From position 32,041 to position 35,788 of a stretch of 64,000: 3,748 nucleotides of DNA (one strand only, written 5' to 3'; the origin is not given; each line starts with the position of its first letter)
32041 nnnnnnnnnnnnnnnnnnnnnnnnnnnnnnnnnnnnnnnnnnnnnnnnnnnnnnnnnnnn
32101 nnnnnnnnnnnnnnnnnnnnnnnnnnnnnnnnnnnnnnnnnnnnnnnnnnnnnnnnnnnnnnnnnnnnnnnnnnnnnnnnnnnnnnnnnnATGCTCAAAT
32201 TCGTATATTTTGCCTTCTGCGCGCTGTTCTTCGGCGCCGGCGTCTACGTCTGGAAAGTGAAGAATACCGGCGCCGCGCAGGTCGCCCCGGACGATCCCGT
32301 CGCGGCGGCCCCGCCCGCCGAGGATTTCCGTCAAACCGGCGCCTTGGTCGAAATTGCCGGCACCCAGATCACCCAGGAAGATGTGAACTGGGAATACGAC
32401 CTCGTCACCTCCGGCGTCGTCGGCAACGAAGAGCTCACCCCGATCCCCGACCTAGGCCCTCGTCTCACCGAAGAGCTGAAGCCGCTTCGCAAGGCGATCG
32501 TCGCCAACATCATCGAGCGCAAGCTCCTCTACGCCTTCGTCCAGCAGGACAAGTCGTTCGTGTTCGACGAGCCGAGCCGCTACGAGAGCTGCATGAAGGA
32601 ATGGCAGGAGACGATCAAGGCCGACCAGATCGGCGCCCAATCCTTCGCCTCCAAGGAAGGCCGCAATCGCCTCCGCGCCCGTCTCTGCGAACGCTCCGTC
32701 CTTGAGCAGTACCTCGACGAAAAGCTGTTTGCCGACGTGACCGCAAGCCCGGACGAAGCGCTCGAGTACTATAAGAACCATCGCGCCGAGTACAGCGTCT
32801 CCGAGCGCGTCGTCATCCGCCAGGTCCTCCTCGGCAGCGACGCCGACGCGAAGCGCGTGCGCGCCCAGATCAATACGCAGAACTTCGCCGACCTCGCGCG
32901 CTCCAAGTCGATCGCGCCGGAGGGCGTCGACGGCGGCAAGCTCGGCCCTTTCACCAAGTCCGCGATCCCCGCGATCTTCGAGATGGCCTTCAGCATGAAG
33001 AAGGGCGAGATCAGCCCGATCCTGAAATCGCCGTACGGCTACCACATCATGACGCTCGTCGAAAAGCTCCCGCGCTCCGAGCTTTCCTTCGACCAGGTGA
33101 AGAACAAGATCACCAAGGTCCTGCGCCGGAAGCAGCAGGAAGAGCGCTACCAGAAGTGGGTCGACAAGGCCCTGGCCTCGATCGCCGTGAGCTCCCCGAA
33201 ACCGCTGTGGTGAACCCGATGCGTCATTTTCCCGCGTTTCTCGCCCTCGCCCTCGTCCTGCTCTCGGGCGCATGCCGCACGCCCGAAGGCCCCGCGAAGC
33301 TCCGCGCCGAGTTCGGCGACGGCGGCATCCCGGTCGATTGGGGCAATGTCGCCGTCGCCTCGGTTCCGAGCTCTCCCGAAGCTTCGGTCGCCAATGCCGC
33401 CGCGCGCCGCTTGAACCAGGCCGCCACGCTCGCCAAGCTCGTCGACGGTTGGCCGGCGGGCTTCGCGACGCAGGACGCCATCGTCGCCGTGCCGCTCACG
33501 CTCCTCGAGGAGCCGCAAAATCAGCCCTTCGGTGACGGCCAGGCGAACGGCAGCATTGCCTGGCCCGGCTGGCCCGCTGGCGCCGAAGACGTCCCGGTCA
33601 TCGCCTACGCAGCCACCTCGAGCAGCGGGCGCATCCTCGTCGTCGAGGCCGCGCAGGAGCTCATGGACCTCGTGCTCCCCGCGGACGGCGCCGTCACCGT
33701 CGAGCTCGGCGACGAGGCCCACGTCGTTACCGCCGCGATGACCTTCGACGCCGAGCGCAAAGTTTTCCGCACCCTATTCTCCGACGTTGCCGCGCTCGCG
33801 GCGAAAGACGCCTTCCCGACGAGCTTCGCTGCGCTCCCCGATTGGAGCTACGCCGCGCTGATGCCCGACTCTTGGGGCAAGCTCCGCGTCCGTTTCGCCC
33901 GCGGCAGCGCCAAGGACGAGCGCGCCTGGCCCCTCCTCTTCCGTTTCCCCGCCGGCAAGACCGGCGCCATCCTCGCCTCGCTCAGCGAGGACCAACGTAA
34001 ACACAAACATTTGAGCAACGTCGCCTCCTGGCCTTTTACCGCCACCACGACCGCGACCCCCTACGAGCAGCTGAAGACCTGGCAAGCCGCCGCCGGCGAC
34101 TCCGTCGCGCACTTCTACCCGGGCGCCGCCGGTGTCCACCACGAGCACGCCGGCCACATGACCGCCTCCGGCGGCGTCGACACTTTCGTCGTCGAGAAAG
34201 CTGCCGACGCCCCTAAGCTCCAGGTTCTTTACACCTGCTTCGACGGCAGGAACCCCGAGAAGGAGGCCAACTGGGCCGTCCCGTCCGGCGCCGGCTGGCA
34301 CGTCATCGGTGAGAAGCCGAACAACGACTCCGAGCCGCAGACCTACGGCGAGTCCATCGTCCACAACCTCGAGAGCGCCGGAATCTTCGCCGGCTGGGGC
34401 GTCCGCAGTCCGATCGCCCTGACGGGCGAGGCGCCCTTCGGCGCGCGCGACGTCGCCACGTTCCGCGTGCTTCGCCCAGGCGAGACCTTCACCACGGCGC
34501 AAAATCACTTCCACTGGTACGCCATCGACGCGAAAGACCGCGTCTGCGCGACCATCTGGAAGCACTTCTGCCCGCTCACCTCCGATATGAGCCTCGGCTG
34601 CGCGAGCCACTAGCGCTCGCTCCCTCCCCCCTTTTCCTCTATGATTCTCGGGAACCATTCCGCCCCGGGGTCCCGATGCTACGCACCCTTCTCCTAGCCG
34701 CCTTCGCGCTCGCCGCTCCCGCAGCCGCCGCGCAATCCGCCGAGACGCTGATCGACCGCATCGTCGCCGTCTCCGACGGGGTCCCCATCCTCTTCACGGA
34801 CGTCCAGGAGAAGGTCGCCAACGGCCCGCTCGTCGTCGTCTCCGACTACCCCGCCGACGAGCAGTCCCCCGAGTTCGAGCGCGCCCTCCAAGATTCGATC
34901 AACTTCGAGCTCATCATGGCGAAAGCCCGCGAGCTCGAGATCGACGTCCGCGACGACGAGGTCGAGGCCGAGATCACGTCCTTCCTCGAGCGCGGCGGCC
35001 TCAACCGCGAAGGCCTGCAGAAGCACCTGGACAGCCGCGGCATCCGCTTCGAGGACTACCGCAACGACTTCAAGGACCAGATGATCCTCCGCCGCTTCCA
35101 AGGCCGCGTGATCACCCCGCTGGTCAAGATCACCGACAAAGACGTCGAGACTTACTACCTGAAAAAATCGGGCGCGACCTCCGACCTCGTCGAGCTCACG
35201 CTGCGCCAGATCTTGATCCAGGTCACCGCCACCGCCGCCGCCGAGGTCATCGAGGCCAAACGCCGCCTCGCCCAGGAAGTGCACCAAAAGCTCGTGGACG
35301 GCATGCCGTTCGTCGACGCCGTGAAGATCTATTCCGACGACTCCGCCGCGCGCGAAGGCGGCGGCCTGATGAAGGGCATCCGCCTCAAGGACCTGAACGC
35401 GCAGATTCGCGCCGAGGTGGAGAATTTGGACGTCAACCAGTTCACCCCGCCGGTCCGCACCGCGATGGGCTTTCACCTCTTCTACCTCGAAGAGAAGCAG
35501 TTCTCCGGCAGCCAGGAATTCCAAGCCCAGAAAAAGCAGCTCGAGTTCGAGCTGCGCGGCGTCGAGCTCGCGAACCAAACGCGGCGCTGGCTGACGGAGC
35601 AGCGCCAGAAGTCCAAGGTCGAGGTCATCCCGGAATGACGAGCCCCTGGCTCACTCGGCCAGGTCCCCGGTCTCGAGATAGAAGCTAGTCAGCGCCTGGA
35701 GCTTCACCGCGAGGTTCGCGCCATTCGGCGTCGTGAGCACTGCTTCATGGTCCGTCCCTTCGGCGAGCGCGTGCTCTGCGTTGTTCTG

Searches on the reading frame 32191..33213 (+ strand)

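Call 18: search_protein_families(library=pfam, proteins=[window:32191-33213:+], max_evalue=0.0001)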
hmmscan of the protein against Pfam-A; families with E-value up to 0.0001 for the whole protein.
window:32191-33213:+ (340 aa): 3 families
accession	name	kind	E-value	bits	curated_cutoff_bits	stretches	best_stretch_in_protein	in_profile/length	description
PF13145.12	Rotamase_2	-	8.1e-17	62.6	27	1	186-305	2-121/121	PPIC-type PPIASE domain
PF00639.27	Rotamase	-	1.2e-12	49.1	21.7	1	218-289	20-95/97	PPIC-type PPIASE domain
PF13616.12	Rotamase_3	-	1.2e-09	39.2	22.5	1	225-292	45-115/116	PPIC-type PPIASE domain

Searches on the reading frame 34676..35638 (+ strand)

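Call 18: search_protein_families(library=pfam, proteins=[window:34676-35638:+], max_evalue=0.0001)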
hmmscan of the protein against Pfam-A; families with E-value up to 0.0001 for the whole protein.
window:34676-35638:+ (320 aa): 5 families
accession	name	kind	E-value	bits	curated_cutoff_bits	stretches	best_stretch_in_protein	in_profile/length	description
PF00639.27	Rotamase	-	1.9e-12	48.4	21.7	1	179-272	2-96/97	PPIC-type PPIASE domain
PF13616.12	Rotamase_3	-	3.7e-12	47.2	22.5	1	167-272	9-113/116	PPIC-type PPIASE domain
PF13624.11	SurA_N_3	-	3.8e-09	37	27.2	1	30-141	41-161/162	SurA-like N-terminal domain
PF09312.16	SurA_N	-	2.4e-07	31.4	30.8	1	26-141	1-117/118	SurA N-terminal domain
PF13145.12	Rotamase_2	-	6.2e-06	27.5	27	1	152-283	1-117/121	PPIC-type PPIASE domain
